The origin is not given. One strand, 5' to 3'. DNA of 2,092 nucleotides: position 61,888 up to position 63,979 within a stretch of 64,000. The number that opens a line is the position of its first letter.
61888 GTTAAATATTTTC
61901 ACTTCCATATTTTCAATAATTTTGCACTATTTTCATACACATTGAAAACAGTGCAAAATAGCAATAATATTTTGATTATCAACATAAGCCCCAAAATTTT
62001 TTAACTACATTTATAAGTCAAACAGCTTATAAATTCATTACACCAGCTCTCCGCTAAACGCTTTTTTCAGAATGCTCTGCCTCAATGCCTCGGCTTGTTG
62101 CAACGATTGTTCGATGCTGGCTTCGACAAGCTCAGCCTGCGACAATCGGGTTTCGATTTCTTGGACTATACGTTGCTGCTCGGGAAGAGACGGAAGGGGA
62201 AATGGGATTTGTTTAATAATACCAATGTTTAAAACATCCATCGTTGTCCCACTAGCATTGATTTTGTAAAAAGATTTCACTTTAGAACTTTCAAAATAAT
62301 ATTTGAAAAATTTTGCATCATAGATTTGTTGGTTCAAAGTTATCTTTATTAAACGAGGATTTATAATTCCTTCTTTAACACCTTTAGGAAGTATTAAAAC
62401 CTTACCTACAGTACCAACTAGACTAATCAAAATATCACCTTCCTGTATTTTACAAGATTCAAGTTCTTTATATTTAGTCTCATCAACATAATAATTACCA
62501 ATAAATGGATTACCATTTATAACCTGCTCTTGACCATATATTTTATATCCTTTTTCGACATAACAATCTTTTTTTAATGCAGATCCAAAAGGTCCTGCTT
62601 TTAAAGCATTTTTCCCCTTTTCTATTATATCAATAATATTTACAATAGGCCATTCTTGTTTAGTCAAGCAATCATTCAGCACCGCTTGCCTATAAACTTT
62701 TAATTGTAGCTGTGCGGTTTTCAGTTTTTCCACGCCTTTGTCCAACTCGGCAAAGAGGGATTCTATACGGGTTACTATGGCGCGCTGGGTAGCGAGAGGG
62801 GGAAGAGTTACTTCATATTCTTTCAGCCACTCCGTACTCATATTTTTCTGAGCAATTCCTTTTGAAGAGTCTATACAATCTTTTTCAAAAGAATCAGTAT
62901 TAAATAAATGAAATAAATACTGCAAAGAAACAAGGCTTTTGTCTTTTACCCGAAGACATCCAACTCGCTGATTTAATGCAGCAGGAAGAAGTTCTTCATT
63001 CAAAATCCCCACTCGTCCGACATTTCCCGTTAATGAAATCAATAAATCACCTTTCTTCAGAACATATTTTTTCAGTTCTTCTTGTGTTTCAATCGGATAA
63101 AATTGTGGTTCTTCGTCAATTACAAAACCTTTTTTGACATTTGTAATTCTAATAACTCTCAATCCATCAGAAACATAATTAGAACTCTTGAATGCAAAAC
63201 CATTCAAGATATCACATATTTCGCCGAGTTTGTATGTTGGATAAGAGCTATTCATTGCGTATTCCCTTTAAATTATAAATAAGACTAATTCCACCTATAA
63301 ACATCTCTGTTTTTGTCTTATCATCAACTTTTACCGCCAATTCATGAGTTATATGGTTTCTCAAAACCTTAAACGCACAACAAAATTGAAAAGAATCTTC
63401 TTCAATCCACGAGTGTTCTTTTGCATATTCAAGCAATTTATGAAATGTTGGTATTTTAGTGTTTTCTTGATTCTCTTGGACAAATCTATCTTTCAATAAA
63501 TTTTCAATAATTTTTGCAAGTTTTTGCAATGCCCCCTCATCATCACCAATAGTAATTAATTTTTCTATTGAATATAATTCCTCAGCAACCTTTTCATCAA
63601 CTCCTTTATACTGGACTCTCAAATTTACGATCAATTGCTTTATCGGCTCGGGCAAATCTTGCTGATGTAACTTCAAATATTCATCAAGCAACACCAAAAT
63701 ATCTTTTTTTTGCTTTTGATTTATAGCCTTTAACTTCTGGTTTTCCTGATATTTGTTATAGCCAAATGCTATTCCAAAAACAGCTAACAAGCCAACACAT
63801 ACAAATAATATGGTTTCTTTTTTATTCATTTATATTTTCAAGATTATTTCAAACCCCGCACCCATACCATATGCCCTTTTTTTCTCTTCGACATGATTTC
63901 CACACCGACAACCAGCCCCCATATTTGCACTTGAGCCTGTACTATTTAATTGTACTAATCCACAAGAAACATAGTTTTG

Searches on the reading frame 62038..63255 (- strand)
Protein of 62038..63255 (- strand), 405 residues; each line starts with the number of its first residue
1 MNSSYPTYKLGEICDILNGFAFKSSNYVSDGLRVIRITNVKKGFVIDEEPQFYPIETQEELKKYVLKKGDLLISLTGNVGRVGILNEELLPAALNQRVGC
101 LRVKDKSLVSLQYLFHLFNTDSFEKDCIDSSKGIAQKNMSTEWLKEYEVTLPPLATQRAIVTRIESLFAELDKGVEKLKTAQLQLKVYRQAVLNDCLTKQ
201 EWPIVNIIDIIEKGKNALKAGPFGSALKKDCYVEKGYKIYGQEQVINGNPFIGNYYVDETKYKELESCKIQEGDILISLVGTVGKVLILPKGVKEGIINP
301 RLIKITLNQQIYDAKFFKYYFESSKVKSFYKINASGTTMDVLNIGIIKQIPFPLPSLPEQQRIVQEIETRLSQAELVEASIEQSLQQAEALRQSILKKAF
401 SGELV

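Call 3: search_protein_families(library=pfam, proteins=[window:62038-63255:-], max_evalue=0.1)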
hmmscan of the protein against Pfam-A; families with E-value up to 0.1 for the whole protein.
window:62038-63255:- (405 aa): 2 families
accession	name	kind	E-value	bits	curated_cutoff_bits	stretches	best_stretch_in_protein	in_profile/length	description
PF01420.25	Methylase_S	-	3.2e-36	125.5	22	2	5-174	4-161/168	Type I restriction modification DNA specificity domain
PF03435.24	Sacchrp_dh_NADP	-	0.054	14.3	25.1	0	252-286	48-82/129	Saccharopine dehydrogenase NADP binding domain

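Call 4: search_protein_families(library=padloc, proteins=[window:62038-63255:-], max_evalue=0.1)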
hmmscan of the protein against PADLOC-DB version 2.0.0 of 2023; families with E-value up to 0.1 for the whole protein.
window:62038-63255:- (405 aa): 130 families (the best 25 are shown)
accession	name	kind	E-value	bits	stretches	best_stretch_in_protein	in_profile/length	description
PDLC03189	Specificity_I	-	3.8e-69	231.7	2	3-194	8-190/459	Type I specificity subunit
PDLC03169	Specificity_I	-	2.4e-61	206.5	2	198-404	217-419/461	Type I specificity subunit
PDLC03127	Specificity_I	-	1.6e-58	196.8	3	200-405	250-454/571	Type I specificity subunit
PDLC03088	Specificity_I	-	6.3e-55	184.9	2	131-404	121-390/649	Type I specificity subunit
PDLC03086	Specificity_I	-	5e-52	175.4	2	201-369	2-172/458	Type I specificity subunit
PDLC03089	Specificity_I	-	1.1e-51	174.3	2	1-167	1-168/446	Type I specificity subunit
PDLC03107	Specificity_I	-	6.2e-51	171.7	2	4-185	2-169/392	Type I specificity subunit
PDLC03073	Specificity_I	-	2.2e-49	166.8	2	224-399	33-212/437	Type I specificity subunit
PDLC03079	Specificity_I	-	3.2e-48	163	2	233-404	47-217/470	Type I specificity subunit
PDLC03069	Specificity_I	-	4.2e-48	162.4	2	104-404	94-387/387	Type I specificity subunit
PDLC03100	Specificity_I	-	8.8e-48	161.7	2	163-402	156-390/392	Type I specificity subunit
PDLC03105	Specificity_I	-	9.4e-47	158.5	2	216-402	248-433/448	Type I specificity subunit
PDLC03090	Specificity_I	-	5.8e-46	155.6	2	9-200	26-215/434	Type I specificity subunit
PDLC03072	Specificity_I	-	6.7e-46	155.2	2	23-198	258-434/448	Type I specificity subunit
PDLC03109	Specificity_I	-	1.6e-45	153.7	3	226-405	313-498/591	Type I specificity subunit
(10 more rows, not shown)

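Call 5: search_protein_families(library=ncbifam, proteins=[window:62038-63255:-], max_evalue=0.1)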
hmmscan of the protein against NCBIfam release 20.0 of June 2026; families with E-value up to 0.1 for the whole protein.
window:62038-63255:- (405 aa): 3 families
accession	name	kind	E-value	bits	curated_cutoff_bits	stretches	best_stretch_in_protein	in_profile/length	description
NF007278.0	PRK09737.1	equivalog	2.3e-36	125.6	662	1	7-404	12-419/461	type I restriction-modification system specificity subunit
NF047740.1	antiphage_MADS5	equivalog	9e-25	87.4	400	2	230-373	295-441/461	methylation-associated defense system restriction endonuclease subunit S MAD5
NF010479.0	PRK13904.1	equivalog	0.015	14.8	273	1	269-328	89-148/258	UDP-N-acetylmuramate dehydrogenase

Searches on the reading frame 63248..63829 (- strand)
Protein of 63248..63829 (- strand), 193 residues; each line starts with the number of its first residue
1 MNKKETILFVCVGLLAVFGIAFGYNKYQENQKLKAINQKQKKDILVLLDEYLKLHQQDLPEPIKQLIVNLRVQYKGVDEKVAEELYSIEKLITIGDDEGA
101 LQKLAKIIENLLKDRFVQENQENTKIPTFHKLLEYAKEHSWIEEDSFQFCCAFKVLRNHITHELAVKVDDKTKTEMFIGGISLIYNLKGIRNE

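Call 3: search_protein_families(library=pfam, proteins=[window:63248-63829:-], max_evalue=0.1)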
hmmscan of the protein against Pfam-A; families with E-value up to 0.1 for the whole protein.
window:63248-63829:- (193 aa): 1 family
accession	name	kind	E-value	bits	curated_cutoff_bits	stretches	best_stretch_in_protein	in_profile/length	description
PF13643.11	DUF4145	-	0.045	14.3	23.1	1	104-165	18-73/88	Domain of unknown function (DUF4145)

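Call 4: search_protein_families(library=padloc, proteins=[window:63248-63829:-], max_evalue=0.1)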
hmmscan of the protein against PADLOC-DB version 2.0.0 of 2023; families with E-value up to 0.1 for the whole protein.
window:63248-63829:- (193 aa): 1 family
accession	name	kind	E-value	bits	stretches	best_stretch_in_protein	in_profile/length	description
PDLC00023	DruF2|DruF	-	0.069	9.2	1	74-185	825-932/1011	Unknown function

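Call 5: search_protein_families(library=ncbifam, proteins=[window:63248-63829:-], max_evalue=0.1)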
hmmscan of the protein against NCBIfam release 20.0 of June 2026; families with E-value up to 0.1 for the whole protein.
window:63248-63829:- (193 aa): 0 families
